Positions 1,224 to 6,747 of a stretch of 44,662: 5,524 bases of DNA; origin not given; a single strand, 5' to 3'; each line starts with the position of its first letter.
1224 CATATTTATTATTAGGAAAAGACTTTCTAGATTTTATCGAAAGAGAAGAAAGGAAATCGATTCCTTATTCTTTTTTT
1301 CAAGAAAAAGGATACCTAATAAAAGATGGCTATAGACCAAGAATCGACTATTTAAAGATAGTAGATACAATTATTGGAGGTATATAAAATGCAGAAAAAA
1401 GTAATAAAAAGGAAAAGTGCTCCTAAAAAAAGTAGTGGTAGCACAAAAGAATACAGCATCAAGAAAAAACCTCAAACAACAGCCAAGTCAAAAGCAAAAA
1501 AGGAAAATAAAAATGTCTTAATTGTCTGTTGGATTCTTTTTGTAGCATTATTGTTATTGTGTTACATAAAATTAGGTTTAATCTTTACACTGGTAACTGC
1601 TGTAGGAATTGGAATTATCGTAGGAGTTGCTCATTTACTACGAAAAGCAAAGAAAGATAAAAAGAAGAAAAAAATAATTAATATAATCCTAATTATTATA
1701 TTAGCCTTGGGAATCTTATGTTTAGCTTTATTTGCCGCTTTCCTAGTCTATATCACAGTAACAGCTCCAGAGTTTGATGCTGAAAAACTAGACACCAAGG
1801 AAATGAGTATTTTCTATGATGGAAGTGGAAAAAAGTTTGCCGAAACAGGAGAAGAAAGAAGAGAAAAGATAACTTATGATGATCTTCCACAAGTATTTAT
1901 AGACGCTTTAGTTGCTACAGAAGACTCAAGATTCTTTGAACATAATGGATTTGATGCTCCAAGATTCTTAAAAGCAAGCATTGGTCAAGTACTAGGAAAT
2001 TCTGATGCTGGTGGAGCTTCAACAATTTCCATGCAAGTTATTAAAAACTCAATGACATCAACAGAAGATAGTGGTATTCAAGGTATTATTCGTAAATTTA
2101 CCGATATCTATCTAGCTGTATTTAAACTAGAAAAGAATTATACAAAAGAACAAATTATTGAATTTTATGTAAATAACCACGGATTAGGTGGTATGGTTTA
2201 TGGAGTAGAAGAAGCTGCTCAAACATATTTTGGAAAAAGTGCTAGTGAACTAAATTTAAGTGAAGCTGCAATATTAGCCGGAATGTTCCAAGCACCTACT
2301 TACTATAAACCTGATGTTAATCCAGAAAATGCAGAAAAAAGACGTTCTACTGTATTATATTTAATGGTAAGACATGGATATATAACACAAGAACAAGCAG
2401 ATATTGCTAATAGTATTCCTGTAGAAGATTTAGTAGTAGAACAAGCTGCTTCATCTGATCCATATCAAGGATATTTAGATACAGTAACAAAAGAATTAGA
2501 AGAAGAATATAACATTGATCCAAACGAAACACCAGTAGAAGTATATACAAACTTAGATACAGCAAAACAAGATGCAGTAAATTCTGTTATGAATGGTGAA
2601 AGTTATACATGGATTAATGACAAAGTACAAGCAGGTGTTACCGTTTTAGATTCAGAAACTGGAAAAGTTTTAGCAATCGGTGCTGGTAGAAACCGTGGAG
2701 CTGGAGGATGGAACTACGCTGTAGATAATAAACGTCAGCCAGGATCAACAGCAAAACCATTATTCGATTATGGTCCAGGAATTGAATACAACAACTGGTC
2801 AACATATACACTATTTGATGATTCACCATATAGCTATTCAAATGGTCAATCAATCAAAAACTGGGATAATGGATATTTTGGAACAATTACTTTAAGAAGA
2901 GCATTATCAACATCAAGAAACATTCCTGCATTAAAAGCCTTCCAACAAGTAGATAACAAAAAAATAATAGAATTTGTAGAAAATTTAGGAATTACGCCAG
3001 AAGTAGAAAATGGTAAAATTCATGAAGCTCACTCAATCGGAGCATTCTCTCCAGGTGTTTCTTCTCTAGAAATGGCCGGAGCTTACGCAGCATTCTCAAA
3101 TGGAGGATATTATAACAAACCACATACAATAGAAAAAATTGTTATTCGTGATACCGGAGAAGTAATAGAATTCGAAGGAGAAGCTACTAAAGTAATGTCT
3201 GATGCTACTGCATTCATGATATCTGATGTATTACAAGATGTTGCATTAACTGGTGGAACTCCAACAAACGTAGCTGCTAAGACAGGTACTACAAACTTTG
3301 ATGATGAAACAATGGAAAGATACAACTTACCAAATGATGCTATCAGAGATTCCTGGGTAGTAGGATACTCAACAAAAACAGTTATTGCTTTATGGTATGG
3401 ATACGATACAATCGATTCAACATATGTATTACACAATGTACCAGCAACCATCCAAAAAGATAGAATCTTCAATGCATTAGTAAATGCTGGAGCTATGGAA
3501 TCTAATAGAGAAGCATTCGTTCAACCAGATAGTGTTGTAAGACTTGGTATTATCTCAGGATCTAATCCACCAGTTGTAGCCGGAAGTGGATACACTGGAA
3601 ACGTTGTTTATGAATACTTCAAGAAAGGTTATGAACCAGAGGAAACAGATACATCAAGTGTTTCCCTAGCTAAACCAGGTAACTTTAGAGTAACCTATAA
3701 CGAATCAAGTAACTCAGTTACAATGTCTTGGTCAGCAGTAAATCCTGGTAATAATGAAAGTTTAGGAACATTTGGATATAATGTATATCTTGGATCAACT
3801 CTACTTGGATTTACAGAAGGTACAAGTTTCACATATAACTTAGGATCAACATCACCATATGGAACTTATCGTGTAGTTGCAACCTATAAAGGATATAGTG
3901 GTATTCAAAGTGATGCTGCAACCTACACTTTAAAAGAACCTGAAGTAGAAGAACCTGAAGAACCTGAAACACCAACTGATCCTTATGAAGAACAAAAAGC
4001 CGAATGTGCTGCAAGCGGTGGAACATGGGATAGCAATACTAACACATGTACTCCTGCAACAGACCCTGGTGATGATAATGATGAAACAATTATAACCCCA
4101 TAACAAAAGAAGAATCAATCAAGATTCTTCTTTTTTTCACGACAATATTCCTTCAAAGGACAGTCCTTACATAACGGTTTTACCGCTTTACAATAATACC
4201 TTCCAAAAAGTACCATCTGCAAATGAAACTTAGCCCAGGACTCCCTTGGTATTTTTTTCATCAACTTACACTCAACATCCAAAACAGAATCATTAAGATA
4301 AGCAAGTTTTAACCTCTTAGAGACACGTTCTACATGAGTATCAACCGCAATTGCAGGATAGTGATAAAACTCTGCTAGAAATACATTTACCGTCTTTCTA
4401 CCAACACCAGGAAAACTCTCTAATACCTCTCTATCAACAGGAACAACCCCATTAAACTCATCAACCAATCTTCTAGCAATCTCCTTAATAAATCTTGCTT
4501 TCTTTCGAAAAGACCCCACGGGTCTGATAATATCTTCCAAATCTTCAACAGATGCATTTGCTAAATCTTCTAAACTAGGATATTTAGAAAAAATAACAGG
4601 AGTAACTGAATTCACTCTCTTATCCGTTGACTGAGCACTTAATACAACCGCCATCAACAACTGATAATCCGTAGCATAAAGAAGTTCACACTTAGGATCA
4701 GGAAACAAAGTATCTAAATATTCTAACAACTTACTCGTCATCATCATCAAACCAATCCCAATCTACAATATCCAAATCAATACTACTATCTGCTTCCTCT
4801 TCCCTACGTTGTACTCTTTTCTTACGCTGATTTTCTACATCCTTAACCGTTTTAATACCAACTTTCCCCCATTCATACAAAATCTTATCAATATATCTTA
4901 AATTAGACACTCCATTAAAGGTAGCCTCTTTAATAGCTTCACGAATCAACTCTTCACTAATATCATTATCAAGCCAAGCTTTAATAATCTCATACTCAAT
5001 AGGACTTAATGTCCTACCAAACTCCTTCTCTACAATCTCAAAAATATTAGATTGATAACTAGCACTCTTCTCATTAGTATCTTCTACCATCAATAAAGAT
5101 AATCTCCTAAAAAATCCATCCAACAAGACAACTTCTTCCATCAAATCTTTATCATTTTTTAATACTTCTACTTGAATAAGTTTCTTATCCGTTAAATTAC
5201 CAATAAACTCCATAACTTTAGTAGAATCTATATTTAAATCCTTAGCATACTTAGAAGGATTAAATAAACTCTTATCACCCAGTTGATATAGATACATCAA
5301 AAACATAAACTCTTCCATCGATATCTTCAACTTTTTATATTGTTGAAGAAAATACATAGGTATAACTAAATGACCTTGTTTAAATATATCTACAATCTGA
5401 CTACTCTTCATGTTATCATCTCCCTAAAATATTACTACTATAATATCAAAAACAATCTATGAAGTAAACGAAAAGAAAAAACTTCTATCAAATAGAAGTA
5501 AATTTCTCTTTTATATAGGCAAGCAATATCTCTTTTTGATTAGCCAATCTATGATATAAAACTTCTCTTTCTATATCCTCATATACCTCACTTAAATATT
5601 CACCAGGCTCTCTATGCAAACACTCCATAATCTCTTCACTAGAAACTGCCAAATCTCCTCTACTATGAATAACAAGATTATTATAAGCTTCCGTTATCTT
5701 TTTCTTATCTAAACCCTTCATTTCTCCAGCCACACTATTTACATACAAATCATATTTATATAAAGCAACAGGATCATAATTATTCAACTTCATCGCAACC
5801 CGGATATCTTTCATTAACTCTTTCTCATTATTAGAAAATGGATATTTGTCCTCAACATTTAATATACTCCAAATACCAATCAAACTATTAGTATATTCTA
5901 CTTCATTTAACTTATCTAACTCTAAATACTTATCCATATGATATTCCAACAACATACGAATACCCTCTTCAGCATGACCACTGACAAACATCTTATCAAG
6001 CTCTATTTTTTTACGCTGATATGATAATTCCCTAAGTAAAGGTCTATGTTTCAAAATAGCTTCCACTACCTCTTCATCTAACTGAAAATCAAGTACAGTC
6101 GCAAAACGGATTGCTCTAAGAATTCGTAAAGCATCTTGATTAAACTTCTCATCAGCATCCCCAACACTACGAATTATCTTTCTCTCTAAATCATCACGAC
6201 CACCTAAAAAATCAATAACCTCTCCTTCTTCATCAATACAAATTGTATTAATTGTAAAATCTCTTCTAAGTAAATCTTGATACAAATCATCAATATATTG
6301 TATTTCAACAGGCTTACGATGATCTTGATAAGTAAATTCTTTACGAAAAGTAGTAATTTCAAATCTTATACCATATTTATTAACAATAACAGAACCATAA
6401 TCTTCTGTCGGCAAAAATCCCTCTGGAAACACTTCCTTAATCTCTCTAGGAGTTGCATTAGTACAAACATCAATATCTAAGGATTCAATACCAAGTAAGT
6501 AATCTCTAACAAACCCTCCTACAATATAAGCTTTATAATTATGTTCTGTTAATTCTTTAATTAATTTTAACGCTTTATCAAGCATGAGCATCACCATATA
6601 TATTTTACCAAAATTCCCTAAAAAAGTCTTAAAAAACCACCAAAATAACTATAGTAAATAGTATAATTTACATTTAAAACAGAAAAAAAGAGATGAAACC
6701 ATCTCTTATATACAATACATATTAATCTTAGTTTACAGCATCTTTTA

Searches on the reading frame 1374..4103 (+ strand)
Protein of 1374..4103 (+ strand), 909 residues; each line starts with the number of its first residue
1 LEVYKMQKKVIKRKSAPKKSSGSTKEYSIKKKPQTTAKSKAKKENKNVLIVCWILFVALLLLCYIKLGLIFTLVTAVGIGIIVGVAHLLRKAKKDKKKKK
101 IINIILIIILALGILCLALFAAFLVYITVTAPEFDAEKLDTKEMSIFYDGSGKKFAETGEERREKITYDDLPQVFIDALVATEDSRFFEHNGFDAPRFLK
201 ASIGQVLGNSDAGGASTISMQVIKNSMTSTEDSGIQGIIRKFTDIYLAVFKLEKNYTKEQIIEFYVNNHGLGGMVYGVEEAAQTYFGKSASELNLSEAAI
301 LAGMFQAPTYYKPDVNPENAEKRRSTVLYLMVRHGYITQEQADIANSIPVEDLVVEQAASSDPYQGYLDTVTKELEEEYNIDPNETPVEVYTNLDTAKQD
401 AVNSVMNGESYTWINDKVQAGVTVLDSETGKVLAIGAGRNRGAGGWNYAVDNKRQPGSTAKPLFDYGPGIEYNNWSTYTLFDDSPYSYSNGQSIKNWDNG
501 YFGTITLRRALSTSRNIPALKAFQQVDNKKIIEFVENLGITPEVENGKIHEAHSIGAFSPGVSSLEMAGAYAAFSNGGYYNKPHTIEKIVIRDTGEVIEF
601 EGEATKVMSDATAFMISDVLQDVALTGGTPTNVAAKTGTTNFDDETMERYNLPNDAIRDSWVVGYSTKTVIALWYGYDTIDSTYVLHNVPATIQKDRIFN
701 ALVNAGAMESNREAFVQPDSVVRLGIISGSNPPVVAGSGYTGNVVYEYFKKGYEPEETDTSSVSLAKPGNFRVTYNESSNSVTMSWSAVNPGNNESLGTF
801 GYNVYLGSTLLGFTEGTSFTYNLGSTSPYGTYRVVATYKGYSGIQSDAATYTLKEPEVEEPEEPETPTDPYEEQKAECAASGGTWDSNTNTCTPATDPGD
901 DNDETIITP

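Call 78: search_protein_families(library=pfam, proteins=[window:1374-4103:+], max_evalue=0.0001)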
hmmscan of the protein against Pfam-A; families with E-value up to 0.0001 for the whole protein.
window:1374-4103:+ (909 aa): 2 families
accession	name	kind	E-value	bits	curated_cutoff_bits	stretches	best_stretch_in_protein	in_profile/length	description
PF00912.28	Transgly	-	6.7e-54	182.4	27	1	153-331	3-177/178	Transglycosylase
PF00905.27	Transpeptidase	-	1.1e-34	120.5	22.1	1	421-669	2-268/299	Penicillin binding protein transpeptidase domain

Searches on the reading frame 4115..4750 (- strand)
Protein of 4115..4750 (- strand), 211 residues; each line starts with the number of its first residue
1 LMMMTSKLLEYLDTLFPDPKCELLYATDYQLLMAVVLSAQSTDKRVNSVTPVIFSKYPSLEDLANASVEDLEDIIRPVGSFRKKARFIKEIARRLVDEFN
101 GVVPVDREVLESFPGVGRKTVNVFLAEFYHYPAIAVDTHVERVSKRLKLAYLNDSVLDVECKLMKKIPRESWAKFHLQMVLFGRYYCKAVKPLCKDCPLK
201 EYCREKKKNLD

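Call 78: search_protein_families(library=pfam, proteins=[window:4115-4750:-], max_evalue=0.0001)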
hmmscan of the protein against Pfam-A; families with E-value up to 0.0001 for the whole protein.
window:4115-4750:- (211 aa): 2 families
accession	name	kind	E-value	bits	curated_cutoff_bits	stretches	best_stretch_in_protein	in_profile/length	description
PF00730.31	HhH-GPD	-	3.1e-24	85.8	26.2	1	34-168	2-107/108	HhH-GPD superfamily base excision DNA repair protein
PF00633.29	HHH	-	1.8e-06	27.9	24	0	98-126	1-29/30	Helix-hairpin-helix motif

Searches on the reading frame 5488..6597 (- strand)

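Call 78: search_protein_families(library=pfam, proteins=[window:5488-6597:-], max_evalue=0.0001)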
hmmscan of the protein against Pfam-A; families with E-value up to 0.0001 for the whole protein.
window:5488-6597:- (369 aa): 3 families
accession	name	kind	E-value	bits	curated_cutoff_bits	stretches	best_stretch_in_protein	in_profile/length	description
PF01743.26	PolyA_pol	-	6e-33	114.3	23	1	23-143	1-126/126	Poly A polymerase head domain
PF13735.12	tRNA_NucTran2_2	-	1.2e-12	48.4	27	1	293-361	80-148/149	tRNA nucleotidyltransferase domain 2 putative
PF12627.12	PolyA_pol_RNAbd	-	1.4e-11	44.4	22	1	170-225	1-56/64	Probable RNA and SrmB- binding site of polymerase A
